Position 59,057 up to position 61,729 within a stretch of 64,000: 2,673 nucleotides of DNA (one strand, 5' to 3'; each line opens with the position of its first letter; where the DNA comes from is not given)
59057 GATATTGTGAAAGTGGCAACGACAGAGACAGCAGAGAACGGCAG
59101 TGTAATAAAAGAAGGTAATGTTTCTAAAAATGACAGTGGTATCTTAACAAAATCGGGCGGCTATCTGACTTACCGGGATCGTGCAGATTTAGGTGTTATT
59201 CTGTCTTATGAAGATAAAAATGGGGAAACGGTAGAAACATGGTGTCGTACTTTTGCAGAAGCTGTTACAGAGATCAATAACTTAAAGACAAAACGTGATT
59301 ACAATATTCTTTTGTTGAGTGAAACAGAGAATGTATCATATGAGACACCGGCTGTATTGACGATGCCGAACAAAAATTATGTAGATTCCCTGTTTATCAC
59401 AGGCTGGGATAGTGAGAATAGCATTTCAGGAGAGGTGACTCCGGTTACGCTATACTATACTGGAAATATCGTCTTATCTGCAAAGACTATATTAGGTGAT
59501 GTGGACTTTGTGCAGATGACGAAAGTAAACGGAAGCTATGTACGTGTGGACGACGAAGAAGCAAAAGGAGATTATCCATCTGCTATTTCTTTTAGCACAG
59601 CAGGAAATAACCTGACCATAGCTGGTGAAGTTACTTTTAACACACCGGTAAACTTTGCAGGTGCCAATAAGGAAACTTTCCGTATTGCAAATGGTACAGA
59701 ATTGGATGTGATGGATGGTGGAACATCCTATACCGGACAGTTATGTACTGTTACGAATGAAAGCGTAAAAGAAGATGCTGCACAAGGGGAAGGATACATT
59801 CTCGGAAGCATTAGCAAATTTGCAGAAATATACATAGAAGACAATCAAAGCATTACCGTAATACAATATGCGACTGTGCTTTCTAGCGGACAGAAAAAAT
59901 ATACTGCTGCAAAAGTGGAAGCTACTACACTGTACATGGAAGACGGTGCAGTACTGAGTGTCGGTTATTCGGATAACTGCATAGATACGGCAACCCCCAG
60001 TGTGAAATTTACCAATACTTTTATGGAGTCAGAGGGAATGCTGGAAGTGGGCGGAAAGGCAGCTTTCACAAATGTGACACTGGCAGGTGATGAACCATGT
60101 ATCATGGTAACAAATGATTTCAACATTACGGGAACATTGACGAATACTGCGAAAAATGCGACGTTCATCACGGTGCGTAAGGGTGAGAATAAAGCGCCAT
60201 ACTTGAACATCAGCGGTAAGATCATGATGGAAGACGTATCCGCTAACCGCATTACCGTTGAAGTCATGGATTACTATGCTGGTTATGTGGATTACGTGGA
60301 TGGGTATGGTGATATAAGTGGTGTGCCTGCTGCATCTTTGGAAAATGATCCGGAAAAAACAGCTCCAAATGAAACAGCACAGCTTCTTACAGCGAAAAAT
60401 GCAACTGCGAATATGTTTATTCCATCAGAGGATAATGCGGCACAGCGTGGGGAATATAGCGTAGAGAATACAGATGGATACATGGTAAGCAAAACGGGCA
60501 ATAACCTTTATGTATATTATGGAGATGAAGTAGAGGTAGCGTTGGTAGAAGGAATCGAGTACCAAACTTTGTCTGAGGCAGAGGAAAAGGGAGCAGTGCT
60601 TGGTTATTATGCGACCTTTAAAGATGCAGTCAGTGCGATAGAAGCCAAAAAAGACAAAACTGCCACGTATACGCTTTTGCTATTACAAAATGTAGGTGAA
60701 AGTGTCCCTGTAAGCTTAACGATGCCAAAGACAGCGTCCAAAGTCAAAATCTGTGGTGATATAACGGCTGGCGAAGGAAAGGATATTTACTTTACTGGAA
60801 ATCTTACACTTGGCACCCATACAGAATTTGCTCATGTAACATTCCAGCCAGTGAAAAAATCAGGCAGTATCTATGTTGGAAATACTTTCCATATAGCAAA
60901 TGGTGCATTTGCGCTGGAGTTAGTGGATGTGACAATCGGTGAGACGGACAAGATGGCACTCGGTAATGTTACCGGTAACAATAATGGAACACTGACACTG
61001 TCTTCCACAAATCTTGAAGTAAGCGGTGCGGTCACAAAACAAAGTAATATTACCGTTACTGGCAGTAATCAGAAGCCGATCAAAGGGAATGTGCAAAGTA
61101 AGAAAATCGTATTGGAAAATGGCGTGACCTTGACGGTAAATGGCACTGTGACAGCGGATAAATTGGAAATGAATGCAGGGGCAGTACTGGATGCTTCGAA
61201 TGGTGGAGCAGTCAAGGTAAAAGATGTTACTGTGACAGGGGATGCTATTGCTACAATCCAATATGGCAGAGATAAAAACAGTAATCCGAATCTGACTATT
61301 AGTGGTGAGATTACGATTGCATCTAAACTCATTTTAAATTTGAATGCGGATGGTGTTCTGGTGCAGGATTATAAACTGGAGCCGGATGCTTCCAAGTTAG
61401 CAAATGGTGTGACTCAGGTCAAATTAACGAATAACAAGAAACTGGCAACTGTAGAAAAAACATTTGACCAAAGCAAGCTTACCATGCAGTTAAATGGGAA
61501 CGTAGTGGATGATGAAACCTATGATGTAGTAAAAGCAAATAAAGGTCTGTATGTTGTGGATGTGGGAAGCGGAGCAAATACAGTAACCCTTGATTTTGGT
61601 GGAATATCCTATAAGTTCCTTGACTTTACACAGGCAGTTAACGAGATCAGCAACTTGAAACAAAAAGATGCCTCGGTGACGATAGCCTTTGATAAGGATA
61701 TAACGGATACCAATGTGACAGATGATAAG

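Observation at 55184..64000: Unlisted giant ORF (at least 2,939 codons, still open at the window edge) encoding a secreted protein built from at least eight divergent copies of an unassigned module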

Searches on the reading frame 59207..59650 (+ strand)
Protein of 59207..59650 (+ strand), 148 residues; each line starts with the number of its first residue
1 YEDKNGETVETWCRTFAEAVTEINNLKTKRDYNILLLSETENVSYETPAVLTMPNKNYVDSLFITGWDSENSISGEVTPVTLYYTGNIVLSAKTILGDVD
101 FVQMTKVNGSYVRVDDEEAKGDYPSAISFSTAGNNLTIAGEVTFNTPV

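Call 42: find_related_loci(query=A3, collection=genome_contigs, flank=2000)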
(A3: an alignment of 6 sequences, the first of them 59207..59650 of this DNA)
Query A3 (148 aa) in genome_contigs; peptide patterns used: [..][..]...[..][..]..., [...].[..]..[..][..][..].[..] (x = any residue, [..] = any of these).
68 stretches matched a pattern; 15 encode a relative of the query (tblastn E <= 1e-3); 15 distinct loci.
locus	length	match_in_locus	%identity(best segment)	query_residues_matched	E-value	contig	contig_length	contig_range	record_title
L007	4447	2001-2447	60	1-148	6e-54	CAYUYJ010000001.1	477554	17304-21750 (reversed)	MAG TPA_asm: uncultured Lachnospiraceae bacterium isolate SRP313737_co1_97 genome assembly, contig: NODE_2_length_477554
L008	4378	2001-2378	49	13-148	2e-36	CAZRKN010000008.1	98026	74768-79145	MAG TPA_asm: uncultured Bacteroides sp. isolate SRP199465_co1_196 genome assembly, contig: NODE_308_length_98026_cov_52.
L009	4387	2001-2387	46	10-148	6e-35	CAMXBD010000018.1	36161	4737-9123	MAG TPA_asm: uncultured Lachnospiraceae bacterium isolate SRR14411269_bin.9_metawrap_v1.3_MAG genome assembly, contig: N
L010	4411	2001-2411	47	5-148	2e-33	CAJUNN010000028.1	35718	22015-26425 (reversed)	MAG TPA_asm: uncultured Lachnospiraceae bacterium isolate MGBC151438 genome assembly, contig: MGBC151438.28, whole genom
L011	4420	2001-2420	46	5-148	1e-32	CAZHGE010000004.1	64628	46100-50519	MAG TPA_asm: uncultured Lachnospiraceae bacterium isolate SRP350583_co1_41 genome assembly, contig: NODE_603_length_6462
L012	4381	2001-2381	44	9-148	3e-31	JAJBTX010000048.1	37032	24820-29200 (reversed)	MAG: Lachnospiraceae bacterium isolate U_126908 U_126908=NODE_112_length_37032_cov_8.494956, whole genome shotgun sequen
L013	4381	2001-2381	43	9-148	6e-31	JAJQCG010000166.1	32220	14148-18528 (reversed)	MAG: Lachnospiraceae bacterium isolate C.6_6 NODE_196_length_32220_cov_5.722027, whole genome shotgun sequence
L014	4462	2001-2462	40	1-148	4e-31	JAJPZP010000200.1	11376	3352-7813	MAG: Lachnospiraceae bacterium isolate BH.2_9 NODE_1054_length_11376_cov_4.639431, whole genome shotgun sequence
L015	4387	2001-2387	46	13-148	5e-29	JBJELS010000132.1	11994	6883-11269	MAG: Lachnospiraceae bacterium isolate LOHA26_bin.004 NODE_2583_length_11994_cov_5.083089, whole genome shotgun sequence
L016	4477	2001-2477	36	1-148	7e-29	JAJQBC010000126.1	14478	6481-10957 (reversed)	MAG: Lachnospiraceae bacterium isolate C.10_6 NODE_730_length_14478_cov_16.357069, whole genome shotgun sequence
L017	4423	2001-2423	38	9-148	2e-26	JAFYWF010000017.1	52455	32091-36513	MAG: Lachnospiraceae bacterium isolate RGIG7478 Water_buffalos_Colon-3__c43336, whole genome shotgun sequence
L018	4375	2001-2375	42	11-148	3e-26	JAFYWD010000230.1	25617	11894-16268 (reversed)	MAG: Lachnospiraceae bacterium isolate RGIG7476 Water_buffalos_Colon-3__c233880, whole genome shotgun sequence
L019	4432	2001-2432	38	1-148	1e-24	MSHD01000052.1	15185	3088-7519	MAG: Lachnospiraceae bacterium Zagget2 zag_T1_merged_singles_contig_695, whole genome shotgun sequence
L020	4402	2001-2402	36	13-148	7e-23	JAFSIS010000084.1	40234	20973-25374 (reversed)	MAG: Lachnospiraceae bacterium isolate RGIG3179 Goat_Rectum.Co__c2801682, whole genome shotgun sequence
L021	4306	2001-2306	37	9-113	1e-16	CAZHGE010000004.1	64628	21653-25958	MAG TPA_asm: uncultured Lachnospiraceae bacterium isolate SRP350583_co1_41 genome assembly, contig: NODE_603_length_6462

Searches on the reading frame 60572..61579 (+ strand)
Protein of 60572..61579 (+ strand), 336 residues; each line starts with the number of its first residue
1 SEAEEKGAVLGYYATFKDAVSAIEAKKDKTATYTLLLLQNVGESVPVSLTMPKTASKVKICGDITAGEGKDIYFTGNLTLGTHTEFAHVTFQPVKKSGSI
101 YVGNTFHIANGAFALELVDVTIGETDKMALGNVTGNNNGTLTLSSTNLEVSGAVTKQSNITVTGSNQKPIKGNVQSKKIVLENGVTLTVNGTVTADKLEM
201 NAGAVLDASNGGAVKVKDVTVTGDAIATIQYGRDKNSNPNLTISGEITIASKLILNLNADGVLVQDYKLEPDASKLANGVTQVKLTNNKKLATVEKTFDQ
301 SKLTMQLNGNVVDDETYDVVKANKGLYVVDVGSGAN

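Call 32: search_protein_families(library=pfam, alignment_id=A2, max_evalue=0.1)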
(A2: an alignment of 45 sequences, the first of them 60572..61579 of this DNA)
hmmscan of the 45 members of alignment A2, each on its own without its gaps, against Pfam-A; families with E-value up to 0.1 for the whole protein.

A. member 1, window:60572-61579:+ (336 aa): 4 families
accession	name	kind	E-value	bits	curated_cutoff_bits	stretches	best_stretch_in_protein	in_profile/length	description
PF04519.19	Bactofilin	-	0.0011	19.6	27.9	1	131-208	23-95/98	Polymer-forming cytoskeletal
PF16168.11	AIDA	-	0.0098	16.4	27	1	175-213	15-53/63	Adhesin of bacterial autotransporter system, probable stalk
PF23263.1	C8-3_MUC4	-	0.075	12.8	25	0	71-93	24-46/50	Mucin-4-like C8-3 domain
PF25300.1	Fn3_Dep-1_3rd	-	0.082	13.2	26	0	43-68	38-63/85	Dep-1 third Fn3-like domain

B. families by the number of members that match (of 45 scanned): 28 families (the first 25 are shown)
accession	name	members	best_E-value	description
PF04519.19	Bactofilin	3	2.7e-05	Polymer-forming cytoskeletal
PF20585.4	Pectate_lyase_5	3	0.011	Putative pectate lyase-like adhesive domain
PF14352.11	DUF4402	2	0.02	Domain of unknown function (DUF4402)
PF18560.7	Lectin_like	1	0.0037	Lectin like domain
PF14289.11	DUF4369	1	0.0051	Domain of unknown function (DUF4369)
PF17440.7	Thiol_cytolys_C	1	0.0087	Thiol-activated cytolysin beta sandwich domain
PF20452.3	Calmod_bind_C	1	0.0093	Calmodulin binding protein C-terminal domain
PF16168.11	AIDA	1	0.0098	Adhesin of bacterial autotransporter system, probable stalk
PF18788.6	DarA_N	1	0.012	Defence against restriction A N-terminal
PF12538.13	FtsK_SpoIIIE_N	1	0.02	DNA transporter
PF24107.1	DUF7382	1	0.025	Domain of unknown function (DUF7382)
PF17936.7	Big_6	1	0.032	Bacterial Ig domain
PF16307.10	DUF4949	1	0.041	Domain of unknown function (DUF4949)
PF22731.1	NCH4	1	0.041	NACHT C-terminal Helical domain 4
PF08547.18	CIA30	1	0.044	Complex I intermediate-associated protein 30 (CIA30)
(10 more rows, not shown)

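Call 33: search_solved_structures(query=A2, max_evalue=1)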
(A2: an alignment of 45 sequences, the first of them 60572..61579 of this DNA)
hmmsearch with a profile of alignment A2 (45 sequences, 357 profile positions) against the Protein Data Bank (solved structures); distinct sequences matched with E-value up to 1: 1.
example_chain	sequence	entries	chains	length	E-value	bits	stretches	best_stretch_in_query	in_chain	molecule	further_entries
2n3d_A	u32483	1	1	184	0.0036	19.7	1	152-213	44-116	Bactofilin A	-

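Call 34: predict_structure(alignment_id=A2)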
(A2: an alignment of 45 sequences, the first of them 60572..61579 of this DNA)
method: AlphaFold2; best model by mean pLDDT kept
length: 336 residues; sequences in the alignment: 45
mean_pLDDT: 93.4   pTM: 0.91
mean pLDDT of the five models: 93.4, 92.6, 92.5, 92.1, 92.0
residues with pLDDT >= 90: 278; 70-90: 47; 50-70: 11; < 50: 0
segments of 3 or more residues with pLDDT < 50: none
pLDDT, mean of each block of 10 residues (from residue 1): 65 96 97 96 97 98 82 98 97 97 98 97 94 98 95 98 88 98 96 98 95 96 96 96 98 95 90 77 90 97 96 91 95 74
secondary structure, 60 per line:
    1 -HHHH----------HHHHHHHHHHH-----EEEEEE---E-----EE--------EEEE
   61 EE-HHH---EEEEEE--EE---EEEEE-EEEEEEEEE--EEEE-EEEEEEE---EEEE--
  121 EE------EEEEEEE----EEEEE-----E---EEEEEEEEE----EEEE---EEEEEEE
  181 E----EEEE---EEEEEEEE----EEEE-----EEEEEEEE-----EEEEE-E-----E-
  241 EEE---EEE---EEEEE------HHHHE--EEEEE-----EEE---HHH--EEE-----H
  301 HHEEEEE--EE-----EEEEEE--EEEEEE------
elements in order: H2-5 H16-26 E32-37 E57-62 E70-75 E83-87 E89-97 E100-103 E105-111 E115-118 E129-135 E140-144 E154-162 E167-170 E174-181 E186-189 E193-200 E205-208 E214-221 E227-231 E241-243 E247-249 E253-257 H264-267 E271-275 E281-283 E292-294 E303-307 E317-322 E325-330

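Call 36: fold_search(model_id=the predicted structure, library=pdb)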
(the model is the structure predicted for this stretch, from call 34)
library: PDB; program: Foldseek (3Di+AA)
matches with E <= 10: 106; with E <= 0.001: 0
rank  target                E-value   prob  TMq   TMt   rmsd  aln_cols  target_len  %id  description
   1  3h09_B                2.6e-01  0.66  0.40  0.17  11.9       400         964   11  The structure of Haemophilus influenzae IgA1 protease (released 2009-04-21)
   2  3h09_A                3.0e-01  0.33  0.33  0.14  12.9       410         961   11  The structure of Haemophilus influenzae IgA1 protease (released 2009-04-21)
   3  7y5s_A                3.1e-01  0.10  0.21  0.17  14.8       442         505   11  CryoEM structure of Klebsiella phage Kp7 type I tail fiber gp51 in vitro (released 2023-06-21)
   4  9qbb                  3.8e-01  0.10  0.18  0.04  15.8       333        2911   10  Lymphostatin - Conformation III - pH 8 (released 2025-07-16)
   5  6n2b_A                4.0e-01  0.38  0.28  0.26  10.6       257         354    8  The Crystal Structure of Caldicellulosiruptor kristjanssonii Tapirin C-terminal domain (released 2018-12-19)
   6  7jvi_A                4.4e-01  0.07  0.19  0.16  16.1       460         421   10  Crystal structure of a beta-helix domain retrieved from capybara gut metagenome (released 2021-09-08)
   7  5j44_A                4.6e-01  0.07  0.17  0.09  17.7       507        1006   11  Crystal structure of the Secreted Extracellular protein A (SepA) from Shigella flexneri (released 2017-04-12)
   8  3ak5_C                6.5e-01  0.08  0.21  0.10  16.2       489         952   11  Hemoglobin protease (Hbp) passenger missing domain-2 (released 2010-10-06)
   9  6n2b_B                7.2e-01  0.51  0.31  0.30  10.2       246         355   10  The Crystal Structure of Caldicellulosiruptor kristjanssonii Tapirin C-terminal domain (released 2018-12-19)
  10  7o9q_B                9.2e-01  0.10  0.23  0.24  12.6       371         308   16  Crystal structure of the Awp1 (adhesin-like wall protein 1) A-domain from Candida glabrata (released 2021-12-15)
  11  5zku_F                9.7e-01  0.13  0.25  0.20  12.1       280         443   11  Crystal structure of DFA-IIIase from Arthrobacter chlorophenolicus A6 in complex with DFA-III (released 2018-12-19)
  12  5w6p_D                1.3e+00  0.09  0.26  0.16  15.5       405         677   12  Crystal structure of Bacteriophage CBA120 tailspike protein 2 enzymatically active domain (TSP2dN, orf211) (released 2018-10-24)
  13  4i84_B                1.4e+00  0.08  0.22  0.25  12.3       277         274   14  The crystal structure of the Haemophilus influenzae HxuA secretion domain involved in the two-partner secretion pathwa (released 2013-11-13)
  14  3grh                  1.4e+00  0.04  0.16  0.15  15.6       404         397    9  Crystal structure of escherichia coli ybhc (released 2009-04-07)
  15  3b90_A                1.5e+00  0.03  0.15  0.18  16.9       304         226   10  Crystal Structure of the Catalytic Domain of Pectate Lyase PelI from Erwinia chrysanthemi (released 2008-04-29)
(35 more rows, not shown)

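Call 38: search_protein_representatives(alignment_id=A2)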
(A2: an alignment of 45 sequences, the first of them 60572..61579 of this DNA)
Query: 45 sequences, 357 profile positions. Proteins with E-value up to 0.001 (for the whole library): 413; up to 1e-10: 329; up to 1e-30: 227. The best 150 are listed.
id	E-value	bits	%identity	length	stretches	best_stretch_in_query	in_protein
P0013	0.0e+00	1689.6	-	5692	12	9-355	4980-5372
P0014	0.0e+00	1619.6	-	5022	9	7-350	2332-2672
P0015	0.0e+00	1383.5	-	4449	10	7-354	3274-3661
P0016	0.0e+00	1372.5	-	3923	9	9-345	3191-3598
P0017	0.0e+00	1354.0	-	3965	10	7-351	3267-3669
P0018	0.0e+00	1344.9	-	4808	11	12-348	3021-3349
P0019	0.0e+00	1285.6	-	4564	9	12-346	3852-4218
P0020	0.0e+00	1283.4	-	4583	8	10-346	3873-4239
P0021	0.0e+00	1268.6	-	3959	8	11-346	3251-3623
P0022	0.0e+00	1210.9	-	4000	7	8-338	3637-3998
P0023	0.0e+00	1210.4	-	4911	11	10-338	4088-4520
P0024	0.0e+00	1207.3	-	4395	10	3-346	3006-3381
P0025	0.0e+00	1201.5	-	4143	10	7-348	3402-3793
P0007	0.0e+00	1192.2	-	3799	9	8-340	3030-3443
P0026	0.0e+00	1187.2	-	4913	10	10-338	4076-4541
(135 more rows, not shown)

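Call 43: find_homologous_proteins(query=A2, max_evalue=0.00001)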
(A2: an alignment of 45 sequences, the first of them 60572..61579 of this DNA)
Query A2 (45 sequences): 8000 candidates shared short words with the query, none scored E <= 0.00001.

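Call 50: fold_search(model_id=the predicted structure, library=viral)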
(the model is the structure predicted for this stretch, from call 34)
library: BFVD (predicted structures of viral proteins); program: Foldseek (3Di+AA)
matches with E <= 10: 280; with E <= 0.001: 0
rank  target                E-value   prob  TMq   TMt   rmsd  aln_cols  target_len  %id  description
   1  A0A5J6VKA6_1          1.8e-02  0.35  0.20  0.08  18.4       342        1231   11  Uncharacterized protein (Fragment) [Megaviridae environmental sample]
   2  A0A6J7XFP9            8.9e-02  0.23  0.24  0.17  16.3       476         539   12  Pectate lyase superfamily protein [uncultured Caudovirales phage]
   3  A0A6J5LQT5            1.1e-01  0.23  0.23  0.14  14.3       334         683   13  Pectate lyase superfamily protein [uncultured Caudovirales phage]
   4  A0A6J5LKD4            1.3e-01  0.15  0.21  0.15  15.1       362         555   12  Uncharacterized protein [uncultured Caudovirales phage]
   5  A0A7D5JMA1            1.4e-01  0.10  0.16  0.07  20.9       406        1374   12  Peptidase S74 domain-containing protein [Synechococcus phage S-CAM7]
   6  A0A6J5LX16            2.1e-01  0.10  0.17  0.10  31.6       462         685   11  Uncharacterized protein [uncultured Caudovirales phage]
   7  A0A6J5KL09            2.4e-01  0.09  0.20  0.11  20.2       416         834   12  Parallel beta-helix repeat [uncultured Caudovirales phage]
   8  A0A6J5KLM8            2.4e-01  0.06  0.12  0.10  15.1       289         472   15  Putative tail fiber protein gp53-like C-terminal domain-containing protein [uncultured Caudovirales phage]
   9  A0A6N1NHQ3            2.9e-01  0.23  0.19  0.14  15.4       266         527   11  Putative ORFan [Tupanvirus deep ocean]
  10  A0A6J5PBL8            3.0e-01  0.35  0.26  0.18  11.3       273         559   11  Uncharacterized protein [uncultured Caudovirales phage]
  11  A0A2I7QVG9            3.3e-01  0.08  0.20  0.12  21.9       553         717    9  (no name in the UniProt tables at hand)
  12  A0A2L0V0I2            3.7e-01  0.06  0.16  0.06  14.2       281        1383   15  Autotransporter adhesin [Agrobacterium phage Atu_ph07]
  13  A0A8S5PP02            4.1e-01  0.11  0.21  0.13  13.5       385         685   14  Uncharacterized protein [Myoviridae sp. ctwwN25]
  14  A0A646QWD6            4.1e-01  0.04  0.12  0.13  21.1       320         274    9  Uncharacterized protein [Roseobacter phage CRP-5]
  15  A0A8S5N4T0            4.3e-01  0.09  0.21  0.15  15.7       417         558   11  Right handed beta helix domain-containing protein [Myoviridae sp. ctTOm1]
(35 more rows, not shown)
